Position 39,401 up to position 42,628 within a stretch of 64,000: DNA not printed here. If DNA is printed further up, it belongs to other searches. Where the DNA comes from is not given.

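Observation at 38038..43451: ECF sigma / ZAS anti-sigma pair followed by a MYXO-CTERM thermolysin-like protease and a membrane-tethered sulfotransferase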

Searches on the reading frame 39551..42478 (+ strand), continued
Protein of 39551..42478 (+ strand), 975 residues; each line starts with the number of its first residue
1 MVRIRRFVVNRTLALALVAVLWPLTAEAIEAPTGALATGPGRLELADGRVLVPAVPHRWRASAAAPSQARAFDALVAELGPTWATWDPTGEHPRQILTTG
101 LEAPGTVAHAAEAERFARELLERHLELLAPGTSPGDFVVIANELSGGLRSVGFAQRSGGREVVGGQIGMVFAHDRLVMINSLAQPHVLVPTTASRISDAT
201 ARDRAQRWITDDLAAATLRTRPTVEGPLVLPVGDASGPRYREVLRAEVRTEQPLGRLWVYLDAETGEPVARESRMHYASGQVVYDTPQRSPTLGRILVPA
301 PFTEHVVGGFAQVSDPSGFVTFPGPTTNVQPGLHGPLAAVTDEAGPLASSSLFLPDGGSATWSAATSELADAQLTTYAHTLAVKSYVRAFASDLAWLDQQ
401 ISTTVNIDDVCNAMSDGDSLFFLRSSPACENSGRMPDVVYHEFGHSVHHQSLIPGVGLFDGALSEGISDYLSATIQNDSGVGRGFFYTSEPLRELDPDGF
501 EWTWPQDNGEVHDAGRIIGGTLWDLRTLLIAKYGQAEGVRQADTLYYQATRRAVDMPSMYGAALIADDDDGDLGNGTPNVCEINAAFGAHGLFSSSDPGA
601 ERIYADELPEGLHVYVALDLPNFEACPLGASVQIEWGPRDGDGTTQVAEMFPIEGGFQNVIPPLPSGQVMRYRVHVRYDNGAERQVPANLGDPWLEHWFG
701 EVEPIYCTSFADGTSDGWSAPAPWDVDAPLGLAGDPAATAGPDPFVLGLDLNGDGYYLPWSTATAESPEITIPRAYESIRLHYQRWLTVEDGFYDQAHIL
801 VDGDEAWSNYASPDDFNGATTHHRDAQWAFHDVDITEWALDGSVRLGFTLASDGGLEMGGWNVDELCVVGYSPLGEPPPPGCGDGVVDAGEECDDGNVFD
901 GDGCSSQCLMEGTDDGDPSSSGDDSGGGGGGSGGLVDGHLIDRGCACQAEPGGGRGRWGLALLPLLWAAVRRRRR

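Call 31: search_solved_structures(query=A1, max_evalue=1, show_alignments=2)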
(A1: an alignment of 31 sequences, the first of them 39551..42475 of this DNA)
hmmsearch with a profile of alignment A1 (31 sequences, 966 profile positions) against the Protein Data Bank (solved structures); distinct sequences matched with E-value up to 1: 8.
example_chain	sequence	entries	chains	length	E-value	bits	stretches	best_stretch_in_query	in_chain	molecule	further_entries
8sl1_A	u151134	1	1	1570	8.5e-05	24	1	860-894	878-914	Pappalysin-2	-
7y5n_C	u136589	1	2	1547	0.00015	23.1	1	860-902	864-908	Pappalysin-1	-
8a7d_C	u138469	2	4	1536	0.00016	23.1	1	860-902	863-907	Pappalysin-1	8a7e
7ufg_A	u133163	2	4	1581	0.00016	23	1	860-902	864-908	Pappalysin-1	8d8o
8hgg_C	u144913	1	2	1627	0.00016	23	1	860-902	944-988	Pappalysin-1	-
7y5q_A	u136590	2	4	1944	0.0002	22.7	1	860-902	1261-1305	Maltose/maltodextrin-binding periplasmic protein,Pappalysin-1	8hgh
5a3y_A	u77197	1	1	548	0.018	16.3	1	137-267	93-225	THERMOLYSIN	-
3nqy_A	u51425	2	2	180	0.021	16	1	138-258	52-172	Secreted metalloprotease Mcp02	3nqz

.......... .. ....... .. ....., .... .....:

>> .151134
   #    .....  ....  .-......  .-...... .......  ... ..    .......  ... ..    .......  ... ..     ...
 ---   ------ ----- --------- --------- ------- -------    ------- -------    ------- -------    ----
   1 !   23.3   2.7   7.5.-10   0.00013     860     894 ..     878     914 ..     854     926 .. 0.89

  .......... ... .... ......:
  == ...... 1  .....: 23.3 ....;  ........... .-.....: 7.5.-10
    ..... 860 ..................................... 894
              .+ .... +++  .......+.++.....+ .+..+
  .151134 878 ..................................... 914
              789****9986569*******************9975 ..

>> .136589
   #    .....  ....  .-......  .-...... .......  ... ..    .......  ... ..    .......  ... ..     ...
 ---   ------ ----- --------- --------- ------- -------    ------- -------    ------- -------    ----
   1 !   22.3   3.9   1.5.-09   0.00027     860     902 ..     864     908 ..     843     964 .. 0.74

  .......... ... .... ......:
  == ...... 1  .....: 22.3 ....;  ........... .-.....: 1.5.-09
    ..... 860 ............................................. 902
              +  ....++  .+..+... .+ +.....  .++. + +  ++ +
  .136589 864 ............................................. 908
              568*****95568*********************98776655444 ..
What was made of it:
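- On Peptidase family M4 (thermolysin): The PDB profile search matches only the propeptide region, at E = 0.02 (call 31).
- Closest known: M4 peptidases. Same: A weak profile match to the M4 propeptide (call 31).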

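Call 50: predict_structure(alignment_id=A1)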
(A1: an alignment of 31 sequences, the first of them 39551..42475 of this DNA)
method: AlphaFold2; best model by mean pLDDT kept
length: 975 residues; sequences in the alignment: 31
mean_pLDDT: 77.4   pTM: 0.57
mean pLDDT of the five models: 77.4, 77.0, 74.5, 74.4, 74.4
residues with pLDDT >= 90: 339; 70-90: 372; 50-70: 135; < 50: 129
segments of 3 or more residues with pLDDT < 50: 1-14, 21-38, 274-277, 595-599, 876-884, 887-889, 897-899, 904-962, 973-975
pLDDT, mean of each block of 10 residues (from residue 1): 36 50 35 43 75 54 76 83 66 74 90 95 92 90 77 88 86 85 81 82 86 60 82 69 86 72 91 60 93 89 87 83 79 93 94 89 94 96 90 83 90 84 87 91 89 57 80 92 86 88 71 84 95 94 88 73 83 78 88 55 88 85 73 92 88 88 92 87 76 89 94 90 91 83 93 82 94 91 89 75 89 52 82 94 94 68 96 57 46 51 49 41 35 28 29 33 53 46
secondary structure, 60 per line:
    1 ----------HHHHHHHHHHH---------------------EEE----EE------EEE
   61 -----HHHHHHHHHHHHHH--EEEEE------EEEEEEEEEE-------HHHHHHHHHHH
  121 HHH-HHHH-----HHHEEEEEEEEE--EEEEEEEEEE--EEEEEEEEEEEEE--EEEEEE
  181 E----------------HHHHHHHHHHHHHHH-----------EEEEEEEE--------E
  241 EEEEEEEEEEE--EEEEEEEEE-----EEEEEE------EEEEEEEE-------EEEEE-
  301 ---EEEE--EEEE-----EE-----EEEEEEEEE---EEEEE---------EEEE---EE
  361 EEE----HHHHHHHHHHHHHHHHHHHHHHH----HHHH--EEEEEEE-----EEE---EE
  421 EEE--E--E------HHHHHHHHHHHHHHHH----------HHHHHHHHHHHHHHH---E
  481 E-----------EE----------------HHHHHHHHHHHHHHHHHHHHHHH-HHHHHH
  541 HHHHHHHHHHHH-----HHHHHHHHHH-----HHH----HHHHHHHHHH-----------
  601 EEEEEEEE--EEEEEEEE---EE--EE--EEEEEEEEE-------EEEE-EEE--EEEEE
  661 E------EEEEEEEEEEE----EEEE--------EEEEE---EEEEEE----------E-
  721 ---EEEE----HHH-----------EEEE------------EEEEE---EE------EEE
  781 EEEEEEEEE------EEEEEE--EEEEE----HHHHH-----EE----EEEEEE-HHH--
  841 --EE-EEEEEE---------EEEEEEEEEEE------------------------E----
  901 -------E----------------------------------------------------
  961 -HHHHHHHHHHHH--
elements in order (helices of 4 or more, strands of 3 or more residues): H11-21 E43-45 E58-60 H66-79 E82-86 E93-102 H110-123 H125-128 E137-145 E148-157 E160-172 E175-181 H198-212 E224-231 E240-251 E254-262 E268-273 E280-287 E295-299 E304-307 E310-313 E326-334 E338-342 E352-355 E359-363 H368-390 H395-398 E401-407 E413-415 E419-423 H436-451 H462-476 H511-533 H535-552 H558-567 H580-589 E601-608 E611-618 E630-638 E646-649 E651-653 E656-661 E668-678 E683-686 E695-699 E703-708 E724-727 E746-749 E762-766 E778-789 E796-801 E804-808 H813-817 E829-834 E846-851 E861-871 H962-973
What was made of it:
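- On Peptidase family M4 (thermolysin): The model pLDDT is 77 overall and above 85 in the core (call 50).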

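Call 52: fold_search(model_id=the predicted structure, library=pdb)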
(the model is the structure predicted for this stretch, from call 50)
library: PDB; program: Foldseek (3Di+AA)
matches with E <= 10: 1575; with E <= 0.001: 100
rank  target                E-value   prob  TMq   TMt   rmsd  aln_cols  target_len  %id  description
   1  4tnl                  1.8e-09  1.00  0.23  0.63   6.8       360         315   18  1.8 A resolution room temperature structure of Thermolysin recorded using an XFEL (released 2014-07-09)
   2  1kei                  7.5e-09  1.00  0.22  0.61   6.9       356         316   17  Thermolysin (substrate-free) (released 2002-11-16)
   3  7js4                  1.7e-08  1.00  0.14  0.15  19.5       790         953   10  The structure of the M60 catalytic domain with the CBM51-1 and CBM51-2 domains from Clostridium perfringens ZmpB (released 2021-02-03)
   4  4ow3                  2.7e-08  1.00  0.22  0.61   7.0       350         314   18  Thermolysin structure determined by free-electron laser (released 2014-03-12)
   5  5fxn                  3.3e-08  1.00  0.23  0.62   6.9       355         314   18  Structure of thermolysin solved by SAD from data collected by Direct Data Collection (DDC) using the ESRF RoboDiff gonio (released 2016-03-16)
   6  3nqx                  4.7e-08  1.00  0.23  0.67   5.9       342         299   17  Crystal structure of vibriolysin MCP-02 mature enzyme, a zinc metalloprotease from M4 family (released 2010-10-06)
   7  7skm_C                5.4e-08  1.00  0.22  0.64   6.9       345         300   13  Complex between S. aureus aureolysin and wt IMPI. (released 2022-01-26)
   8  2c26                  7.4e-08  1.00  0.12  0.36  14.8       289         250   13  Structural basis for the promiscuous specificity of the carbohydrate- binding modules from the beta-sandwich super famil (released 2005-10-18)
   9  1bqb                  7.8e-08  1.00  0.22  0.65   6.4       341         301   14  AUREOLYSIN, STAPHYLOCOCCUS AUREUS METALLOPROTEINASE (released 1999-01-13)
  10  3nqy_B                1.1e-07  1.00  0.23  0.64   6.3       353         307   18  Crystal structure of the autoprocessed complex of Vibriolysin MCP-02 with a single point mutation E346A (released 2010-10-06)
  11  3nqz_B                2.9e-07  1.00  0.22  0.62   7.0       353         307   17  Crystal structure of the autoprocessed Vibriolysin MCP-02 with E369A mutation (released 2010-10-06)
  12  7skl_A                3.4e-07  1.00  0.22  0.63   6.6       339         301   13  Complex between S. aureus aureolysin and IMPI mutant I57I (released 2022-01-26)
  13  5boi                  4.2e-07  1.00  0.13  0.42   8.8       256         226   11  Bacillus megaterium YpeB C-terminal domain (released 2015-08-12)
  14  8a19_A                1.6e-06  0.85  0.11  0.08  29.8      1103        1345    9  Structure of a leucinostatin derivative determined by host lattice display : L1E4V1 construct (released 2022-12-07)
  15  4qaw_A                2.2e-06  1.00  0.11  0.19  21.8       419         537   10  Structure of modular Xyn30D from Paenibacillus barcinonensis (released 2014-10-08)
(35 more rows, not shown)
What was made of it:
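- On Peptidase family M4 (thermolysin): Foldseek top hits are thermolysin, MCP-02, aureolysin and LasB, with E from 1.8e-9 to 1e-5 and target TM-scores of 0.61-0.68 (call 52).
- Closest known: M4 peptidases. Same: Fold match with target TM-scores of 0.61-0.68 (call 52).
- Checked: The AlphaFold model matches thermolysin, vibriolysin, aureolysin and LasB best (calls 50, 52).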

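Call 59: search_protein_families(library=pfam, proteins=[window:39575-42478:+], max_evalue=0.01)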
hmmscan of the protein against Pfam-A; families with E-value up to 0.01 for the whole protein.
window:39575-42478:+ (967 aa): 1 family
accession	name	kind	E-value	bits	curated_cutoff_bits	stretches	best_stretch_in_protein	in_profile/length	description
PF13948.11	DUF4215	-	3e-05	24.7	27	1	874-900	21-46/47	Domain of unknown function (DUF4215)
